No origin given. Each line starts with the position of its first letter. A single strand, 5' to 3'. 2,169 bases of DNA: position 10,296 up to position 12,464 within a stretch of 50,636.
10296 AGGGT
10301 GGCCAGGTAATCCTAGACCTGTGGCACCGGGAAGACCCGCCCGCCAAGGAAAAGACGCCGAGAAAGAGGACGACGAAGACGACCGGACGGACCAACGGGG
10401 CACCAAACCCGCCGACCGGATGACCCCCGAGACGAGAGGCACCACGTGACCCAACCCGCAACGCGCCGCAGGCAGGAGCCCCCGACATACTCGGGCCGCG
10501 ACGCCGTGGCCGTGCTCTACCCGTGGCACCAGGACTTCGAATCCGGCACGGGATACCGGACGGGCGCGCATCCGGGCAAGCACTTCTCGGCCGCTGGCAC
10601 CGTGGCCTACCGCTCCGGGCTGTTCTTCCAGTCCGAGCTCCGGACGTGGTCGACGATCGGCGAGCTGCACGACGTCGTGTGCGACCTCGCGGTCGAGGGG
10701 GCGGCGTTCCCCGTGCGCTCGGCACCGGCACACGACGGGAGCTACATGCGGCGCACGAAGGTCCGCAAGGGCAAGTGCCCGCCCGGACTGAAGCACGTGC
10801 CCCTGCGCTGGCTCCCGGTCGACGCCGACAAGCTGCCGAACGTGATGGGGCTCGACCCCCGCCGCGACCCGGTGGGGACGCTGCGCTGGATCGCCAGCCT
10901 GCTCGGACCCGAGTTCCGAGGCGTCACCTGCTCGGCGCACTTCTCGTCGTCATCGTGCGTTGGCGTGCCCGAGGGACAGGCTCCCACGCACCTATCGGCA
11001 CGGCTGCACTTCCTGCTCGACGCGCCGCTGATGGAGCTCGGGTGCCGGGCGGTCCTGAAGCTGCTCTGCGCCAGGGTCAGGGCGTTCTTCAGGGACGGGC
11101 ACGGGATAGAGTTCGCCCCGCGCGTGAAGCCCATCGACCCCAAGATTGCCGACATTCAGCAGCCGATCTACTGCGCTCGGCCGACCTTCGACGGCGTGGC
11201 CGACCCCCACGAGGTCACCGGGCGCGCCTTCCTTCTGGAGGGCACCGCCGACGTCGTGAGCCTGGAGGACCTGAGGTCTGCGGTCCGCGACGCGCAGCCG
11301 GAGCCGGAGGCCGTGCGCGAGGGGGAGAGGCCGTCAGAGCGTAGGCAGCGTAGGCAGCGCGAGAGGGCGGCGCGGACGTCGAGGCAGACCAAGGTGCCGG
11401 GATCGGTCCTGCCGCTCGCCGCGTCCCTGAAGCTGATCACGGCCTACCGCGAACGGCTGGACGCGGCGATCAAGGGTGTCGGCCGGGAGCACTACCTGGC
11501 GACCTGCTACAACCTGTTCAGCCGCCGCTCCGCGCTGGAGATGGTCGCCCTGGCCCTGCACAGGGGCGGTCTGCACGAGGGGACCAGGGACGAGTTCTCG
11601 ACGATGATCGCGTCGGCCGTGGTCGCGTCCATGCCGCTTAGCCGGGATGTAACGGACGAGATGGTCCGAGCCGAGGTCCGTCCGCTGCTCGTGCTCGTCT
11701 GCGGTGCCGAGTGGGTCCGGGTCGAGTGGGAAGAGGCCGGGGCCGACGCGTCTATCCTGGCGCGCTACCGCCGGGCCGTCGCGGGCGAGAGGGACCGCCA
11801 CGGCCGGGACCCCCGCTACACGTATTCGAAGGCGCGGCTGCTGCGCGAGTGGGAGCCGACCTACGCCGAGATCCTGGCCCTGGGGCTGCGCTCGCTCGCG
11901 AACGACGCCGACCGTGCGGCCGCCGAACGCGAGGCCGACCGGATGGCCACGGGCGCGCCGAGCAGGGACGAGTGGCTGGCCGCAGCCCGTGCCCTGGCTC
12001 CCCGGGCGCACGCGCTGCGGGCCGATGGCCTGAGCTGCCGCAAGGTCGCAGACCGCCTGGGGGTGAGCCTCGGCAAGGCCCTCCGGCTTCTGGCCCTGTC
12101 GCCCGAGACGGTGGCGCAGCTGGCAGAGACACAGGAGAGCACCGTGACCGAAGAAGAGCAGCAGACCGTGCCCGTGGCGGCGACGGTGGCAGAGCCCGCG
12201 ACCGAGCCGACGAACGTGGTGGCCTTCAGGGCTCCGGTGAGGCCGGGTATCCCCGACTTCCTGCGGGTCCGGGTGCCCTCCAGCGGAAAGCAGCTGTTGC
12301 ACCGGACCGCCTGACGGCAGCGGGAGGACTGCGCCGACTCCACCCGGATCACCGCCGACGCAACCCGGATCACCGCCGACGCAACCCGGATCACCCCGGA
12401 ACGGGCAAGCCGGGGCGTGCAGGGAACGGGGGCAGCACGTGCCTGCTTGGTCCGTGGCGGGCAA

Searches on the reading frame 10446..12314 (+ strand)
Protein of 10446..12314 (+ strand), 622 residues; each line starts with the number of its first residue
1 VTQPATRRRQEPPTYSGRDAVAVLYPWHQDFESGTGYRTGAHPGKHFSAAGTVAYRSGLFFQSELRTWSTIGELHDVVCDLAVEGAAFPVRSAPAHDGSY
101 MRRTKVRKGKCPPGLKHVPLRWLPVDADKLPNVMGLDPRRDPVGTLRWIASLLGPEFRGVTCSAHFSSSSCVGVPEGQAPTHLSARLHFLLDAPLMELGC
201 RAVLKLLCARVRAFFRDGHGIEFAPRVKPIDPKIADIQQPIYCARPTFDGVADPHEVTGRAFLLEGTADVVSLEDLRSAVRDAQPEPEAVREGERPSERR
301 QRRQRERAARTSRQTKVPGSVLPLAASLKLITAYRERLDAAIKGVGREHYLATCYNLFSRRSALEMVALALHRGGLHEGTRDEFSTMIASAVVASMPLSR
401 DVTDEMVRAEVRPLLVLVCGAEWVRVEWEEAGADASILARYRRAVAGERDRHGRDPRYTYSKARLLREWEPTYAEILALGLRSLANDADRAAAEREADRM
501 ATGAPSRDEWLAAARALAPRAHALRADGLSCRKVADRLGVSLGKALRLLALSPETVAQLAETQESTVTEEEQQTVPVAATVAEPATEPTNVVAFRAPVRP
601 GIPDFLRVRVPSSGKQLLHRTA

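Call 11: search_protein_families(library=phrogs, max_evalue=0.001, proteins=[window:10446-12314:+])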
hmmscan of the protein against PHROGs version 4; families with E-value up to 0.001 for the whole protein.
window:10446-12314:+ (622 aa): 0 families

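Call 12: search_protein_families(library=pfam, max_evalue=0.01, proteins=[window:10446-12314:+])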
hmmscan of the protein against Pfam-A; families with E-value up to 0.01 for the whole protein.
window:10446-12314:+ (622 aa): 0 families

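Call 13: search_protein_families(library=phrogs, max_evalue=0.01, proteins=[window:10446-12314:+])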
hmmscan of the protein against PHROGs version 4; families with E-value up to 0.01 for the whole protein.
window:10446-12314:+ (622 aa): 0 families

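Call 35: search_protein_families(library=ncbifam, max_evalue=0.01, proteins=[window:10446-12314:+])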
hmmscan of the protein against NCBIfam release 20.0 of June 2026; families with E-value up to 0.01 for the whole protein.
window:10446-12314:+ (622 aa): 0 families

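Call 115: search_dna_similar(query=window:10446-12314:+, collection=phages, mode=protein, max_evalue=0.001, max_rows=12)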
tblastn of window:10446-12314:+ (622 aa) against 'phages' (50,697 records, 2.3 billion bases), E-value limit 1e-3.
No match.

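Call 116: search_dna_similar(query=window:10446-12314:+, collection=plasmids, mode=protein, max_evalue=0.001, max_rows=12)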
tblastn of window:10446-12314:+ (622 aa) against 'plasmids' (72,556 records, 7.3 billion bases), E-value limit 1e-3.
Records with a match: 1; places in all: 1; records where one place covers at least 80% of the query: 0.
Best place of each record, by identity: <60% 1.
By first word of the organism name: Skermanella 1.
By predicted mobility (MOB-suite, as given by PLSDB): non-mobilizable 1.
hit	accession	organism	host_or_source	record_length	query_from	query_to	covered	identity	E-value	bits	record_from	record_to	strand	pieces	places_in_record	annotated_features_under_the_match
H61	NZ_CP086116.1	Skermanella rosea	single cell,hydrocarbon-contaminated ...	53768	71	254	30%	28.9%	4e-7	61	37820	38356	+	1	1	hypothetical protein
